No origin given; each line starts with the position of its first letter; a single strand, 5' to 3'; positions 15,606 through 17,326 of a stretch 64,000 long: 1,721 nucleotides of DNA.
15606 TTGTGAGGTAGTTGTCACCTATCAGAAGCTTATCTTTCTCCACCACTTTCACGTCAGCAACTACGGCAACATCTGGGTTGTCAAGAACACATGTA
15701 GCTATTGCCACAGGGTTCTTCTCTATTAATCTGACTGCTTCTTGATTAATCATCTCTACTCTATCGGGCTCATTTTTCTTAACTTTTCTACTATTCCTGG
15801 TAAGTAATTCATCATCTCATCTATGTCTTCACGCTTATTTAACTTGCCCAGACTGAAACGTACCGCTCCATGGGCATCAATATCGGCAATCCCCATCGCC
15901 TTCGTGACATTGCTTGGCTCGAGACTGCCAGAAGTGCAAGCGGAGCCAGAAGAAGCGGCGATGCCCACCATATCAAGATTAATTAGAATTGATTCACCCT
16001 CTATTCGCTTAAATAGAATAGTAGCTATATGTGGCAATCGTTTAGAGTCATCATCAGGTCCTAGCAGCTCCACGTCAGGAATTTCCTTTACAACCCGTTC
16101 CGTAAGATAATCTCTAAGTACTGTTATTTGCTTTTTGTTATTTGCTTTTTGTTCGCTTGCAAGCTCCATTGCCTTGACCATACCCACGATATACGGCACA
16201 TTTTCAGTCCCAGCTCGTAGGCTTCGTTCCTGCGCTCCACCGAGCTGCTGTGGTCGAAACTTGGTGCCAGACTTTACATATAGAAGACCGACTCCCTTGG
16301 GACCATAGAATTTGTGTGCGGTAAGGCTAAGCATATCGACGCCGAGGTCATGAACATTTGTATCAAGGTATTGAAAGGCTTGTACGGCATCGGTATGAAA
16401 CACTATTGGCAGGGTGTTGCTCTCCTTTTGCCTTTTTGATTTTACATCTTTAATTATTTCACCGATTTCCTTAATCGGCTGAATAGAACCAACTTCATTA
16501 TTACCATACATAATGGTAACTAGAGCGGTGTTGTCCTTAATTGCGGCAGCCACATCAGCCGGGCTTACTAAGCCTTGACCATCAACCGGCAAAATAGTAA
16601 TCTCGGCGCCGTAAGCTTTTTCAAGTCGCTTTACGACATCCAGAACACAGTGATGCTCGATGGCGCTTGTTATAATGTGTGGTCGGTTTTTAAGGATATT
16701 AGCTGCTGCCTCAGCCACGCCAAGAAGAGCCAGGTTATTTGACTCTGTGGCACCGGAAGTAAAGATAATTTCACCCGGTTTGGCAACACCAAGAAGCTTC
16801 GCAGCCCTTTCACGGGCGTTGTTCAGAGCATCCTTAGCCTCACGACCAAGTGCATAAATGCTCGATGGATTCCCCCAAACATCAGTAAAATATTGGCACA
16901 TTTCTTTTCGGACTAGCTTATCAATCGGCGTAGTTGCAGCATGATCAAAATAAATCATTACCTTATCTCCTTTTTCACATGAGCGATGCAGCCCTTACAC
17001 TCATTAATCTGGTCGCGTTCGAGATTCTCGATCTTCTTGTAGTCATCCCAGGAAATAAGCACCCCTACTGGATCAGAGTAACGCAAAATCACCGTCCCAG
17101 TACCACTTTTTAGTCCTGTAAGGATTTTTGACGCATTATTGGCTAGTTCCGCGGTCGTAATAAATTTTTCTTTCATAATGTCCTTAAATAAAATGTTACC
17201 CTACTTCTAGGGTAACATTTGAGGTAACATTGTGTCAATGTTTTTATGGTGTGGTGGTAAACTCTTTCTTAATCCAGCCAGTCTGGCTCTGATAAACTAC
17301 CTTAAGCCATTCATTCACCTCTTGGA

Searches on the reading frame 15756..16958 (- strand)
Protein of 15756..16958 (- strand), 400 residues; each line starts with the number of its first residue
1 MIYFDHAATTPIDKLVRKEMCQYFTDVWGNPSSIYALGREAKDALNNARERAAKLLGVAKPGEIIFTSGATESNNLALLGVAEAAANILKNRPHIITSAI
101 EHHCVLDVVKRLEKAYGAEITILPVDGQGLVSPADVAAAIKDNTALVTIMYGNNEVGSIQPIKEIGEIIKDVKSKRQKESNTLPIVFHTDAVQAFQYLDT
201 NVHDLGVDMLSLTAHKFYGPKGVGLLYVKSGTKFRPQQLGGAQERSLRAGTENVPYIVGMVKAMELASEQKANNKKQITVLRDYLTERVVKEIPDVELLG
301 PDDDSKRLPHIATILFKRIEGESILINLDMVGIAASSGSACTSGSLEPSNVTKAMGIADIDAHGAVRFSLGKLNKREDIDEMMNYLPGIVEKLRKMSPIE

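Call 3: search_protein_families(library=pfam, proteins=[window:15756-16958:-], max_evalue=0.01)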
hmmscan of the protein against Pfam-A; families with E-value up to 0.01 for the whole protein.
window:15756-16958:- (400 aa): 2 families
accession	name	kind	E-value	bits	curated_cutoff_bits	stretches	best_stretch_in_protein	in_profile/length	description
PF00266.25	Aminotran_5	-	1e-80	272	21.5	1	2-381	1-370/371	Aminotransferase class-V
PF01212.27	Beta_elim_lyase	-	0.0015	18.4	27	1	45-171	34-157/288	Beta-eliminating lyase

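Call 4: search_protein_families(library=ncbifam, proteins=[window:15756-16958:-], max_evalue=0.01)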
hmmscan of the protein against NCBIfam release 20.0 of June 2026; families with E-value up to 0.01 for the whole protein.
window:15756-16958:- (400 aa): 24 families
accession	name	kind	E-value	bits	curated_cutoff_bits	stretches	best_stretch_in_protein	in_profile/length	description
TIGR03402.1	FeS_nifS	equivalog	1.2e-141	472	530.75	1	2-399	1-379/379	cysteine desulfurase NifS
NF010611.0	PRK14012.1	equivalog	7.2e-107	357.8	548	1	2-399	7-388/406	IscS subfamily cysteine desulfurase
TIGR02006.1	IscS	equivalog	7.7e-106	354.5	643.2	1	2-399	5-384/402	IscS subfamily cysteine desulfurase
TIGR03235.1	DNA_S_dndA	equivalog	1.8e-100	336.7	480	1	3-370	1-353/353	cysteine desulfurase DndA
TIGR03403.1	nifS_epsilon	equivalog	2.7e-95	319.4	587.7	1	2-397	1-380/382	NifS family cysteine desulfurase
NF002806.0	PRK02948.1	subfamily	1e-85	288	304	1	1-393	1-375/381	IscS subfamily cysteine desulfurase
TIGR01979.1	sufS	subfamily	2.9e-49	168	475.1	1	1-389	19-398/403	SufS family cysteine desulfurase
TIGR01977.1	am_tr_V_EF2568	hypoth_equivalog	1.2e-45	156.2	377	1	2-386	1-373/376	cysteine desulfurase family protein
NF041166.1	f2_encap_cargo1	exception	1e-33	117.4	800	1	1-386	246-620/623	family 2A encapsulin nanocompartment cargo protein cysteine desulfurase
NF006791.0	PRK09295.1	equivalog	8.5e-31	107.4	661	1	2-386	25-398/406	cysteine desulfurase SufS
NF040779.1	Sec_lyase_SclA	exception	1.4e-29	103.1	525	1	2-388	1-375/378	selenocysteine lyase SclA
TIGR01976.1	am_tr_V_VC1184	hypoth_equivalog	8.3e-28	97.8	352.35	1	1-385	19-400/401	cysteine desulfurase-like protein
NF008126.0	PRK10874.1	equivalog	1.3e-23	83.8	607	1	2-386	21-392/401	cysteine desulfurase CsdA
TIGR03392.1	FeS_syn_CsdA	equivalog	4.5e-21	75.5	493.6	1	2-385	18-388/398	cysteine desulfurase CsdA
NF051467.1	peri_mod_PvdN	equivalog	1.6e-14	53.4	650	1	10-321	62-373/425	pyoverdine-tailoring periplasmic protein PvdN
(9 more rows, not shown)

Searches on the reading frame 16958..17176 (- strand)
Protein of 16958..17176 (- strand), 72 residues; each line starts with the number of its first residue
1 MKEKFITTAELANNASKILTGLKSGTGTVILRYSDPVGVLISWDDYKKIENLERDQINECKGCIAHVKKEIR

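Call 3: search_protein_families(library=pfam, proteins=[window:16958-17176:-], max_evalue=0.01)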
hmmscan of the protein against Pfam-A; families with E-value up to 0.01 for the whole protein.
window:16958-17176:- (72 aa): 1 family
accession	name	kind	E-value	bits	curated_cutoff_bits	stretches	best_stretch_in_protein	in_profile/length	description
PF02604.26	PhdYeFM_antitox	-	5.8e-05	23.2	29.8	1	4-51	2-50/74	Antitoxin Phd_YefM, type II toxin-antitoxin system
